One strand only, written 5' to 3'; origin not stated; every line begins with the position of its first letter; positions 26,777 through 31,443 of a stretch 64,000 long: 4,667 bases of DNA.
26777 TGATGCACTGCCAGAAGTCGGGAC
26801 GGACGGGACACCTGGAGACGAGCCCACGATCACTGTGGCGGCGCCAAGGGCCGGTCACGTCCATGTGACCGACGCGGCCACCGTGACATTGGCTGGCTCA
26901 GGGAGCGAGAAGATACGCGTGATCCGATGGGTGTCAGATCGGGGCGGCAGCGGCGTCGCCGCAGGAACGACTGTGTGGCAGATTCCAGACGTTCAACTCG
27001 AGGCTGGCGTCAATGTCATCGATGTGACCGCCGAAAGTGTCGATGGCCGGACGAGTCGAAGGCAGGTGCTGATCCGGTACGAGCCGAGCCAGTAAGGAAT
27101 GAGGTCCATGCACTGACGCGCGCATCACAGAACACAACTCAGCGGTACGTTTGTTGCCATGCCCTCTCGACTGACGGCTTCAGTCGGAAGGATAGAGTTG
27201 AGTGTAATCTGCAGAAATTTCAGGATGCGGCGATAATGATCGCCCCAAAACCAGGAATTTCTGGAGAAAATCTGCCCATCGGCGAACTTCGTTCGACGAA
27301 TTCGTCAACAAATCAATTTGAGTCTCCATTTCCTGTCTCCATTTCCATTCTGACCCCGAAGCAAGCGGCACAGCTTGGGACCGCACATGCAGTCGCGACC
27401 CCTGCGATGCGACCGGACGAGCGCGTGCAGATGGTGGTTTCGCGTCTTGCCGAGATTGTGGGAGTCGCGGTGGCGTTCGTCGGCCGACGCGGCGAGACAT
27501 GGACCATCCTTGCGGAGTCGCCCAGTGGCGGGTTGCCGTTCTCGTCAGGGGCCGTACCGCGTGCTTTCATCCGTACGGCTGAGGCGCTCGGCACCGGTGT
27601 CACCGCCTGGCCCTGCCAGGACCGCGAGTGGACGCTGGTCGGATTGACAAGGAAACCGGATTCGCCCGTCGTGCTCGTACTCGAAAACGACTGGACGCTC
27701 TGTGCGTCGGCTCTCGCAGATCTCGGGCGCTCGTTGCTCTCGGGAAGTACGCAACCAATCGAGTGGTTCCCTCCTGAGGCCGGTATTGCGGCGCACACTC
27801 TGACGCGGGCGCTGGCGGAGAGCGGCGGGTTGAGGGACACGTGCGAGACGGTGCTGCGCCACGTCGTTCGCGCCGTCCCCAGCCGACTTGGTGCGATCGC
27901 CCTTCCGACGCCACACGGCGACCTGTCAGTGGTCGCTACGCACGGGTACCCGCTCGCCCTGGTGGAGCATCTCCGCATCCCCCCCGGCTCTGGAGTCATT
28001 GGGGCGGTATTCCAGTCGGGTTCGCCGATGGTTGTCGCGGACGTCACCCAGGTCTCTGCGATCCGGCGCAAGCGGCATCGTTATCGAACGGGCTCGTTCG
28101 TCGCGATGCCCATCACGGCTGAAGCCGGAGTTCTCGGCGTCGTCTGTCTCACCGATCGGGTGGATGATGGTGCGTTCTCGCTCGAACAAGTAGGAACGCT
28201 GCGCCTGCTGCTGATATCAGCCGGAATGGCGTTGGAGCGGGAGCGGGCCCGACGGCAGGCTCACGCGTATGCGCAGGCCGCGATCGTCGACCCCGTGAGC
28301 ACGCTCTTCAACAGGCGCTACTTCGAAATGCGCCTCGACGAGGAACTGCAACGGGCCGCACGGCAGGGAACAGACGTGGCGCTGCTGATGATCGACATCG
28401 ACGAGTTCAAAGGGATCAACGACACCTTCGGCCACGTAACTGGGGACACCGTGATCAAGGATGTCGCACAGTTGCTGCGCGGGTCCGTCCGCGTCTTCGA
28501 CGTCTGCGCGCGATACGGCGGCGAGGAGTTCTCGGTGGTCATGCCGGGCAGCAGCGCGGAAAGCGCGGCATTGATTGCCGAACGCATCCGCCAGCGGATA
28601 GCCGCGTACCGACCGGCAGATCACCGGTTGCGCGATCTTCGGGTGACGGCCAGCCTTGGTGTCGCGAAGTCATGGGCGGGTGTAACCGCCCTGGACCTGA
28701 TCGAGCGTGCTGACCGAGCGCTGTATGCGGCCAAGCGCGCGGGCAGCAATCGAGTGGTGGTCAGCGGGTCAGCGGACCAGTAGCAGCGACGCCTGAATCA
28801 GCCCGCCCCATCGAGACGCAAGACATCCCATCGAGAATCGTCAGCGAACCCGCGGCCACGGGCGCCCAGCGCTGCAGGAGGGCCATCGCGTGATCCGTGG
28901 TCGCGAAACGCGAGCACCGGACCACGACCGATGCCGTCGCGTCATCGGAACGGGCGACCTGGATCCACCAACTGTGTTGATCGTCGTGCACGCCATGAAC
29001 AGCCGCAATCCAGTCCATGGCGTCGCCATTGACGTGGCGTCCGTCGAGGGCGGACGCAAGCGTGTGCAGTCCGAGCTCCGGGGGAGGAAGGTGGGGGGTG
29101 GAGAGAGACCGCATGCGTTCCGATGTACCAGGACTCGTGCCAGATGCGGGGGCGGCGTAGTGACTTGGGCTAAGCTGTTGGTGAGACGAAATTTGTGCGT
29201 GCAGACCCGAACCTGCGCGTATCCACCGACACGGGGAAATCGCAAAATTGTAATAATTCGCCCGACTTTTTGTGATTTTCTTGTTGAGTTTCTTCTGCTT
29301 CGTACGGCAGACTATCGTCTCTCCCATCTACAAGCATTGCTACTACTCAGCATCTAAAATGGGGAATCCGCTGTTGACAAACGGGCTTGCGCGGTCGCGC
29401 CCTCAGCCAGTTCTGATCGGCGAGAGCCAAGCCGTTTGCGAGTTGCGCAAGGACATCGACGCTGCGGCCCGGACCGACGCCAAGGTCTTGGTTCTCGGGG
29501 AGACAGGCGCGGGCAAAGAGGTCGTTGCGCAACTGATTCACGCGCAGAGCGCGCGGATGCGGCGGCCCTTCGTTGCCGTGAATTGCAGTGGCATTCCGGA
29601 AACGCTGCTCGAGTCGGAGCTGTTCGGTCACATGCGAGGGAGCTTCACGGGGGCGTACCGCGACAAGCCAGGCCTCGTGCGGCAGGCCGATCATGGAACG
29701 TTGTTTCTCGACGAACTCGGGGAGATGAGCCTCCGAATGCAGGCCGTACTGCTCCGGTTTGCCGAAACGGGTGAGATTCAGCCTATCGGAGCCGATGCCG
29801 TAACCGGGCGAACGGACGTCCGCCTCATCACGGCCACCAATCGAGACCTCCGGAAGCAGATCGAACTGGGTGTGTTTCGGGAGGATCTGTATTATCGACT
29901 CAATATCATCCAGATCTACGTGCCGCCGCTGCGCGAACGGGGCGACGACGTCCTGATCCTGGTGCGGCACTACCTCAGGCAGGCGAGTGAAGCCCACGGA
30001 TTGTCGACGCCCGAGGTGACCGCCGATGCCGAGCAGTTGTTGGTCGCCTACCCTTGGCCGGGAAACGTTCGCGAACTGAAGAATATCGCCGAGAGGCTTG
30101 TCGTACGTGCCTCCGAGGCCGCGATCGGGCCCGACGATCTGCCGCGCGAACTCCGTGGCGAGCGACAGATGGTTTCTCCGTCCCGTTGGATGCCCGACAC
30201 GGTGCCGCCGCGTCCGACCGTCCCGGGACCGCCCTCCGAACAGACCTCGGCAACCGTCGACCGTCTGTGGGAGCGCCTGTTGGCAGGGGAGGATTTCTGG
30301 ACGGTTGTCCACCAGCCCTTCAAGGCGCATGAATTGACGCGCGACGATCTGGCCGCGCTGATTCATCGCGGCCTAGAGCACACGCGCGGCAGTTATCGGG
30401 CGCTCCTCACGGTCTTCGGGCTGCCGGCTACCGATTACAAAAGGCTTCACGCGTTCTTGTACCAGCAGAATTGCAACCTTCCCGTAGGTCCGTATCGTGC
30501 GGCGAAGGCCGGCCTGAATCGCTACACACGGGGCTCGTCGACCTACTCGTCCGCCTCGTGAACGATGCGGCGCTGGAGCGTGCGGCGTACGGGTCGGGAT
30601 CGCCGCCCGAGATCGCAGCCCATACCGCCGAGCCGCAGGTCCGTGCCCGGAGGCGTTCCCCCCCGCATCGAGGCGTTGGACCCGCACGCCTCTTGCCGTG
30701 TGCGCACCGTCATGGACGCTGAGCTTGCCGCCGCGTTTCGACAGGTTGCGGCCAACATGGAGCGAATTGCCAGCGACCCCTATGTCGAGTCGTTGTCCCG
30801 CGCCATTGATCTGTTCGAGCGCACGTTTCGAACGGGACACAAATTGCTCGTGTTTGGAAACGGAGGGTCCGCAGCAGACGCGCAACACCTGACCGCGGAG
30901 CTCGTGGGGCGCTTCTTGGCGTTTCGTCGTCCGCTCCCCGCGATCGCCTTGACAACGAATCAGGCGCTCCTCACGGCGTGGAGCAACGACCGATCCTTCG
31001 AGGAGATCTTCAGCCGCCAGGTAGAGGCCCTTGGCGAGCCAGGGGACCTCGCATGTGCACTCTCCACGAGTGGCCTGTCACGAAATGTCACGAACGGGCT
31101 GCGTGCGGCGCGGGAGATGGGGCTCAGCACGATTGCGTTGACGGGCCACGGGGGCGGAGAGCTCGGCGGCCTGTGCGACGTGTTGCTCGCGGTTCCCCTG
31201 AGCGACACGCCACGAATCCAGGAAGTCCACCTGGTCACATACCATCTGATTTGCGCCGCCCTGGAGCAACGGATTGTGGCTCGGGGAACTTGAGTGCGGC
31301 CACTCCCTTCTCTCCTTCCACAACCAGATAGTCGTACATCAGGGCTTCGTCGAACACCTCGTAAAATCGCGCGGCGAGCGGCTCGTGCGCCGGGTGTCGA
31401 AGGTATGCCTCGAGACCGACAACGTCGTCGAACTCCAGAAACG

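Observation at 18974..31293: Contiguous c-di-GMP / sigma-54 / surface-protein neighbourhood built largely from non-canonical parts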

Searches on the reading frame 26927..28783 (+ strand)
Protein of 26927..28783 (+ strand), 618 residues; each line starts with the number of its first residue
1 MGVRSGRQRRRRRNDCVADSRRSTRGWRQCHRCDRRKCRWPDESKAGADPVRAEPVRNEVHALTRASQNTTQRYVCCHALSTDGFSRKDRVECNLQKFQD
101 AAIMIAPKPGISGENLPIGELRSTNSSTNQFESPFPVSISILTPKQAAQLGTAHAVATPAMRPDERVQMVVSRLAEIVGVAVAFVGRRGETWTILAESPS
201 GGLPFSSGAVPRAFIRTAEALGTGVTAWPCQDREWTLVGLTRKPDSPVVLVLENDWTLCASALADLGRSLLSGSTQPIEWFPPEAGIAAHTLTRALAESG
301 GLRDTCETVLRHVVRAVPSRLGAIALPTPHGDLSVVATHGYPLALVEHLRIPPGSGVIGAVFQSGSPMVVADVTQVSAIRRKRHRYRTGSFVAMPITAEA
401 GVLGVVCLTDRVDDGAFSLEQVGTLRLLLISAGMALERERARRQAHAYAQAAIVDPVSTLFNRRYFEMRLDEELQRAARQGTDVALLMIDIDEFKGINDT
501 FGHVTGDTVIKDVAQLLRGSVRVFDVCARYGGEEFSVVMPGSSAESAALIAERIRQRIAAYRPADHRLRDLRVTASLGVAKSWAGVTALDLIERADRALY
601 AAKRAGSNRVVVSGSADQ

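Call 3: search_protein_families(library=pfam, proteins=[window:26927-28783:+], max_evalue=0.01)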
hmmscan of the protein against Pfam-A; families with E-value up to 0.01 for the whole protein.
window:26927-28783:+ (618 aa): 4 families
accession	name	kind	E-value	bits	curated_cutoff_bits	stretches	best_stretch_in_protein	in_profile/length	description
PF00990.26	GGDEF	-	3.8e-45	154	23.8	1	452-609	1-161/161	Diguanylate cyclase, GGDEF domain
PF13185.12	GAF_2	-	2.3e-15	57.5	28.6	1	302-437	4-136/136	GAF domain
PF01590.32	GAF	-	1.8e-13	51.6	22.4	1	302-436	2-133/133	GAF domain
PF13492.12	GAF_3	-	1.9e-06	28.8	27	1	304-438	4-129/129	GAF domain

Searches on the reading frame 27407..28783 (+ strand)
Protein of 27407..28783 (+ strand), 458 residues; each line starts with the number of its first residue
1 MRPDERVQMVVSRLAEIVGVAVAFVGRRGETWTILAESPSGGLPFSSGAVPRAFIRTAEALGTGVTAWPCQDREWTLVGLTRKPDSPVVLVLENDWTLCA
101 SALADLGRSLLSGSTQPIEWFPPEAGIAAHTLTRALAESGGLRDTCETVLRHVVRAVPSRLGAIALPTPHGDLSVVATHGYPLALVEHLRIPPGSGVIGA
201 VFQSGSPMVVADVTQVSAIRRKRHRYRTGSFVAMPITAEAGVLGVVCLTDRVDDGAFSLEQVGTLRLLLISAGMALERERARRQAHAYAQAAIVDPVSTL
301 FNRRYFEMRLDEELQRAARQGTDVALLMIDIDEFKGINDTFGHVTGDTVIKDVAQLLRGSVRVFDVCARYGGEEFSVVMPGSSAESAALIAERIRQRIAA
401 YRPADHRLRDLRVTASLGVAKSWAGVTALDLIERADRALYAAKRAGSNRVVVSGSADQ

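Call 27: search_protein_families(library=ncbifam, proteins=[window:27407-28783:+], max_evalue=0.01)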
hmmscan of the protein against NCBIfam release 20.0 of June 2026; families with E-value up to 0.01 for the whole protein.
window:27407-28783:+ (458 aa): 25 families
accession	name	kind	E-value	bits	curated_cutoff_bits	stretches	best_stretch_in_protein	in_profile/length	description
NF007135.0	PRK09581.1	equivalog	4.1e-50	170.9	474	1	282-452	282-454/457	PleD family two-component system response regulator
TIGR00254.1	GGDEF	domain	8.2e-50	168.8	37.4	1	290-452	3-166/168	diguanylate cyclase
NF038266.1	diguan_SiaD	equivalog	1.6e-48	165.3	290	1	285-450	87-252/252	biofilm regulation diguanylate cyclase SiaD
NF007380.0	PRK09894.1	equivalog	2.7e-44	151.7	256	1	283-453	120-287/296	diguanylate cyclase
NF047654.1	DiguCycDgcRLepto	equivalog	8.4e-40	136.5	500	1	288-451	129-294/295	diguanylate cyclase DgcR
NF041606.1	dguan_cyc_DgcA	equivalog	8.7e-40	136.7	370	1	292-453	178-339/340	diguanylate cyclase DgcA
NF051473.1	DigCycDgcsShew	equivalog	1.4e-37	129.6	400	1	287-450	130-288/291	diguanylate cyclase DgcS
NF007423.1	PRK09966.1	equivalog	4.4e-35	121.3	325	1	280-443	227-390/390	diguanylate cyclase DgcN/YfiN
NF007298.0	PRK09776.1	equivalog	3e-34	118.1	1135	1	281-452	673-844/1111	diguanylate cyclase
NF011955.1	PRK15426.1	equivalog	7.5e-32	110.2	408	1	292-453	398-561/564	cellulose biosynthesis regulator diguanylate cyclase DgcQ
NF007599.0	PRK10245.1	equivalog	5.4e-31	107.4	402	1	294-452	212-369/371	diguanylate cyclase AdrA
NF040885.1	diguan_DgcJ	equivalog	2.6e-28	99.1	500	1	283-447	332-490/493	diguanylate cyclase DgcJ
NF045675.1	PhdiestaseDibA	equivalog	1.7e-26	92.8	980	1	284-448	195-359/623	phosphodiesterase DibA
NF047872.1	GGDEF_GdpS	equivalog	8.9e-26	90.9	400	1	286-452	181-349/355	GGDEF domain-containing protein GdpS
NF007474.0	PRK10060.1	equivalog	3.7e-24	84.9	782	1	265-452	212-394/663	cyclic di-GMP phosphodiesterase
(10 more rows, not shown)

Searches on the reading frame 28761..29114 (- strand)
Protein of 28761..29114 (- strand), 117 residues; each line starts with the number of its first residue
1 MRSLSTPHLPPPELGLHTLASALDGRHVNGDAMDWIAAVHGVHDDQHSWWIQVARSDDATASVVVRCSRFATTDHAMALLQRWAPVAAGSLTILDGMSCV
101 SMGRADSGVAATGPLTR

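Call 106: search_protein_families(library=pfam, proteins=[window:28761-29114:-], max_evalue=10)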
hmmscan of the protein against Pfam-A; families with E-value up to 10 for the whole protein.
window:28761-29114:- (117 aa): 0 families

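Call 107: search_solved_structures(query=window:28761-29114:-, max_evalue=10)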
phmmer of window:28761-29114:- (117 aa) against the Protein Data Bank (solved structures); distinct sequences matched with E-value up to 10: 1.
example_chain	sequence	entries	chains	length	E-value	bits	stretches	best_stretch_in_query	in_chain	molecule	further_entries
2d7n_A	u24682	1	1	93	0.85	12.9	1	7-44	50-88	Filamin-C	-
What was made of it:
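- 28761..29114 (-): Small conserved orphan protein (117 aa) of no known family. It is convergent with the cyclase gene and divergent from EBP2. No Pfam or PDB hit (calls 106, 107).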

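Call 108: find_homologous_proteins(query=window:28761-29114:-, max_evalue=0.001)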
Query window:28761-29114:- (117 aa): 4 proteins with E <= 0.001 among 27 candidates.
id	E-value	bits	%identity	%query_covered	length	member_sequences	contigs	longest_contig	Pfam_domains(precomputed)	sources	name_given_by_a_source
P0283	1.0e-71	256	100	100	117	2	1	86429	-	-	-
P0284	4.1e-39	151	73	87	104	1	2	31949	-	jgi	jgi:hypothetical protein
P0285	4.1e-22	96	54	71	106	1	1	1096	-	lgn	-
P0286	1.0e-16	79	51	73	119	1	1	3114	-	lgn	-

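Call 109: find_encoding_contigs(protein=P0284, flank=10000, max_places=2)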
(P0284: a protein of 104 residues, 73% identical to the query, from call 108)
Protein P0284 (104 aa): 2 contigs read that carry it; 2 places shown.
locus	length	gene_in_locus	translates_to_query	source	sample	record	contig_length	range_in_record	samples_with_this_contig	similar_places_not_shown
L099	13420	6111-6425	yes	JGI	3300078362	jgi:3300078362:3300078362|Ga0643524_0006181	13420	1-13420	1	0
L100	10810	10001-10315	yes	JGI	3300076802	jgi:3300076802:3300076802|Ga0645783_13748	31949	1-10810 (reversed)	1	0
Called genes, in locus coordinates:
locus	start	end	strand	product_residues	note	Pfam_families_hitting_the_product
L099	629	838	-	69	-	-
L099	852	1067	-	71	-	PF13384:HTH_23 (faint), PF13551:HTH_29 (faint), PF12728:HTH_17, PF00376:MerR (weak)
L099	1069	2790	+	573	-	PF00072:Response_reg, PF00158:Sigma54_activat, PF13191:AAA_16, PF14532:Sigma54_activ_2, PF07728:AAA_5 (weak), PF25601:AAA_lid_14, PF02954:HTH_8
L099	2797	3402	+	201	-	-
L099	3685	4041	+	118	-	PF07876:Dabb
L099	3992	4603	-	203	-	PF13580:SIS_2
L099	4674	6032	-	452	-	PF00158:Sigma54_activat, PF01078:Mg_chelatase (faint), PF14532:Sigma54_activ_2, PF07728:AAA_5 (weak), PF25601:AAA_lid_14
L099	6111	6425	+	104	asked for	-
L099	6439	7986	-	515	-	PF01590:GAF, PF13185:GAF_2, PF13492:GAF_3 (weak), PF00990:GGDEF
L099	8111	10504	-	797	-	PF09136:Glucodextran_B (faint), PF02494:HYR (faint), PF17957:Big_7 (weak), PF27332:TP_0781 (faint)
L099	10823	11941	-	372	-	PF07728:AAA_5 (faint), PF00158:Sigma54_activat, PF13191:AAA_16 (weak), PF14532:Sigma54_activ_2, PF01078:Mg_chelatase (faint), PF25601:AAA_lid_14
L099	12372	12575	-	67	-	-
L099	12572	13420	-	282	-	?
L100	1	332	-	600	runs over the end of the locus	PF01590:GAF, PF13185:GAF_2, PF13492:GAF_3, PF01590:GAF, PF13185:GAF_2, PF13492:GAF_3, PF07228:SpoIIE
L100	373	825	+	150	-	PF07977:FabA, PF03061:4HBT (faint)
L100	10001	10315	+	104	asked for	-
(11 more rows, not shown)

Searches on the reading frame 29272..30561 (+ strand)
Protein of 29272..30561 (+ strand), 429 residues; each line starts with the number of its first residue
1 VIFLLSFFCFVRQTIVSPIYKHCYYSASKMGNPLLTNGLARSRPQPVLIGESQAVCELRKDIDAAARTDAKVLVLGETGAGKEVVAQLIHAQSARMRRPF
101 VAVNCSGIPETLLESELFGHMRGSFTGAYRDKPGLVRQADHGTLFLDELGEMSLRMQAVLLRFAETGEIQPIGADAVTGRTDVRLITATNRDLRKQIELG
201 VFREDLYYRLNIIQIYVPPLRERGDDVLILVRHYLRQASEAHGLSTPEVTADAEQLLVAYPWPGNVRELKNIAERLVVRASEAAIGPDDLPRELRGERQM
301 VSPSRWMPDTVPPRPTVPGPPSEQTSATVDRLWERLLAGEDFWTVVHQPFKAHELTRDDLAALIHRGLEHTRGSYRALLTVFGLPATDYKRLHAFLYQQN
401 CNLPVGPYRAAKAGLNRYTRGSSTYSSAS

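Call 3: search_protein_families(library=pfam, proteins=[window:29272-30561:+], max_evalue=0.01)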
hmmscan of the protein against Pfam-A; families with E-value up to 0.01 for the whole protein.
window:29272-30561:+ (429 aa): 6 families
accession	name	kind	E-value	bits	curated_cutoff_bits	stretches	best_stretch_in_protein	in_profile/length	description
PF00158.32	Sigma54_activat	-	1.3e-63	214.1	20.2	1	48-215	1-167/168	Sigma-54 interaction domain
PF25601.1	AAA_lid_14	-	2e-23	82.5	27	1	221-300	1-80/87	AAA+ ATPase lid domain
PF14532.12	Sigma54_activ_2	-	1.7e-20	74.1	25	1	49-220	1-138/138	Sigma-54 interaction domain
PF01078.27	Mg_chelatase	-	1.1e-06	28.6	20.3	1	127-190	93-157/207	Magnesium chelatase, subunit ChlI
PF07728.20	AAA_5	-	3.7e-05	24.2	22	1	72-191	2-123/139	AAA domain (dynein-related subfamily)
PF07724.20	AAA_2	-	0.0068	16.9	27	1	70-174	4-109/166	AAA domain (Cdc48 subfamily)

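Call 27: search_protein_families(library=ncbifam, proteins=[window:29356-30561:+], max_evalue=0.01)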
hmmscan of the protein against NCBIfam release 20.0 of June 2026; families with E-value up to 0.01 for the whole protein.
window:29356-30561:+ (401 aa): 27 families (the best 25 are shown)
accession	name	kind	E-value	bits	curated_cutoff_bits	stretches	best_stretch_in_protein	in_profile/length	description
NF003451.0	PRK05022.1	equivalog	3.2e-91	306.6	476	1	17-256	189-427/512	nitric oxide reductase transcriptional regulator NorR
TIGR01817.1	nifA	equivalog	3.6e-84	283.4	528.85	1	15-265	193-441/534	nif-specific transcriptional activator NifA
NF041552.1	TF_PrdR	equivalog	1.8e-83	280.8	795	1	20-270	269-518/577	sigma-54 dependent transcriptional regulator PrdR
NF038308.1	RNA_repair_RtcR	equivalog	4.3e-83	279.9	650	1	21-274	183-444/530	RNA repair transcriptional activator RtcR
TIGR01818.1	ntrC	equivalog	9.8e-83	278.5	558.6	1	15-275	131-391/463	nitrogen regulation protein NR(I)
NF008469.0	PRK11361.1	equivalog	7.6e-80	268.8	714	1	18-276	143-400/461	acetoacetate metabolism transcriptional regulator AtoC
TIGR02329.1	propionate_PrpR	equivalog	1.5e-77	261.4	499.2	1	19-253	213-451/526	propionate catabolism operon regulatory protein PrpR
NF041946.1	LuxO_transreg_Vib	equivalog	7.5e-77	259.1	800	1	20-269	135-383/463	quorum-sensing sigma-54 dependent transcriptional regulator LuxO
TIGR02915.1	PEP_resp_reg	equivalog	1.5e-76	258.1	502.6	1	19-263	140-383/445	PEP-CTERM-box response regulator transcription factor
TIGR02974.1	phageshock_pspF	equivalog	3.9e-73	246.6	443.55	1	20-255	1-236/336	phage shock protein operon transcriptional activator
NF050807.1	TransRegFlbDCaul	equivalog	5.2e-73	246.4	750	1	20-262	120-361/454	sigma-54-dependent transcriptional regulator FlbD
NF011953.0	PRK15424.1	equivalog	1.5e-70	238.3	703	1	18-253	219-466/538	propionate catabolism operon regulatory protein PrpR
NF007689.0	PRK10365.1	equivalog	1.5e-69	234.9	760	1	16-264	137-384/441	sigma-54-dependent response regulator transcription factor ZraR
NF008176.1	PRK10923.1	equivalog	3e-69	233.8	620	1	15-282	135-401/469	nitrogen regulation protein NR(I)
NF011695.0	PRK15115.1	equivalog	1.9e-68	231.3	763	1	24-270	141-386/445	two-component system response regulator GlrR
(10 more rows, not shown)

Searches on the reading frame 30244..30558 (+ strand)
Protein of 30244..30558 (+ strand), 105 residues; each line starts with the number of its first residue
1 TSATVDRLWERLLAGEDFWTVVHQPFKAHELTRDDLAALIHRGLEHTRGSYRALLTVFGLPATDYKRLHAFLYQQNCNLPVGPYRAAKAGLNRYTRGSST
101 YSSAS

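Call 62: search_protein_families(library=pfam, proteins=[window:30244-30558:+], max_evalue=10)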
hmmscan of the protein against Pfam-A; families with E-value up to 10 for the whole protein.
seq(105 aa): 1 family
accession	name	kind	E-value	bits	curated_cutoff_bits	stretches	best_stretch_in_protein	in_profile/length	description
PF22122.2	InlK_D2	-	0.057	14.1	26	1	55-102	61-107/112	Internalin K domain D2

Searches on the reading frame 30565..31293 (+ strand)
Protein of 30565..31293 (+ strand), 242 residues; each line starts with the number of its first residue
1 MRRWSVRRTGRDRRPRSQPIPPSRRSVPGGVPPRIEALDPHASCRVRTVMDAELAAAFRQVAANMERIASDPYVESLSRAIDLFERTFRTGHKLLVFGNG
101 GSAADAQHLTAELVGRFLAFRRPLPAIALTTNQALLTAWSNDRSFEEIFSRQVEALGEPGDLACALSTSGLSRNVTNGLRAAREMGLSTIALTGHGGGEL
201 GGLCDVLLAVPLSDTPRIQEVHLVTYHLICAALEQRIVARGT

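Call 3: search_protein_families(library=pfam, proteins=[window:30565-31293:+], max_evalue=0.01)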
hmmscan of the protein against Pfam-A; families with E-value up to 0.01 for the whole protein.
window:30565-31293:+ (242 aa): 2 families
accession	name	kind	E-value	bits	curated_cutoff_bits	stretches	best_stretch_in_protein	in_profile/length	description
PF13580.11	SIS_2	-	5.3e-23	82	27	1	59-194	4-138/138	SIS domain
PF01380.27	SIS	-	0.00036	20.8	25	1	152-216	46-110/131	SIS domain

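Call 27: search_protein_families(library=ncbifam, proteins=[window:30565-31293:+], max_evalue=0.01)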
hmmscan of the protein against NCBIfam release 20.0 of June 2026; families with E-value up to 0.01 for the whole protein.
window:30565-31293:+ (242 aa): 10 families
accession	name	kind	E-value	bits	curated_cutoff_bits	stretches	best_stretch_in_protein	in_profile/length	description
NF010546.0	PRK13936.1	equivalog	7.5e-54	182.5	276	1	55-238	8-193/197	phosphoheptose isomerase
TIGR00441.1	gmhA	equivalog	5.8e-53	179.1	209.45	1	82-234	2-154/154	D-sedoheptulose 7-phosphate isomerase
NF010547.0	PRK13938.1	equivalog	7.2e-39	133.5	320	1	58-239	11-193/196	D-sedoheptulose 7-phosphate isomerase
NF008138.0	PRK10886.1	equivalog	1.5e-37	129.3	352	1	69-236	19-189/196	DnaA initiator-associating protein DiaA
NF001628.0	PRK00414.1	equivalog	2.4e-37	128.4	265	1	65-237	17-190/192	D-sedoheptulose 7-phosphate isomerase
NF003915.0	PRK05441.1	subfamily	6.9e-06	25.3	168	1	72-205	43-177/300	N-acetylmuramic acid 6-phosphate etherase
NF002805.0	PRK02947.1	subfamily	0.00026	20.2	135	1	58-193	8-141/247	sugar isomerase domain-containing protein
NF008458.0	PRK11337.1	equivalog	0.0005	19.1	378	1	155-217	184-246/293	MurR/RpiR family transcriptional regulator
NF041755.1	RuMP_HxlAB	equivalog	0.0041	16.1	500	1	159-217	288-346/391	bifunctional 3-hexulose-6-phosphate synthase/6-phospho-3-hexuloisomerase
NF009222.0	PRK12570.1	subfamily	0.0077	15.1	255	1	72-208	50-187/307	N-acetylmuramic acid 6-phosphate etherase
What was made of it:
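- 30565..31293 (+): gmhA (phosphoheptose isomerase). It is an adjacent envelope gene and not a fixed member of the cassette. Call 27.
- Checked: gmhA, 30565-31293 (call 27).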
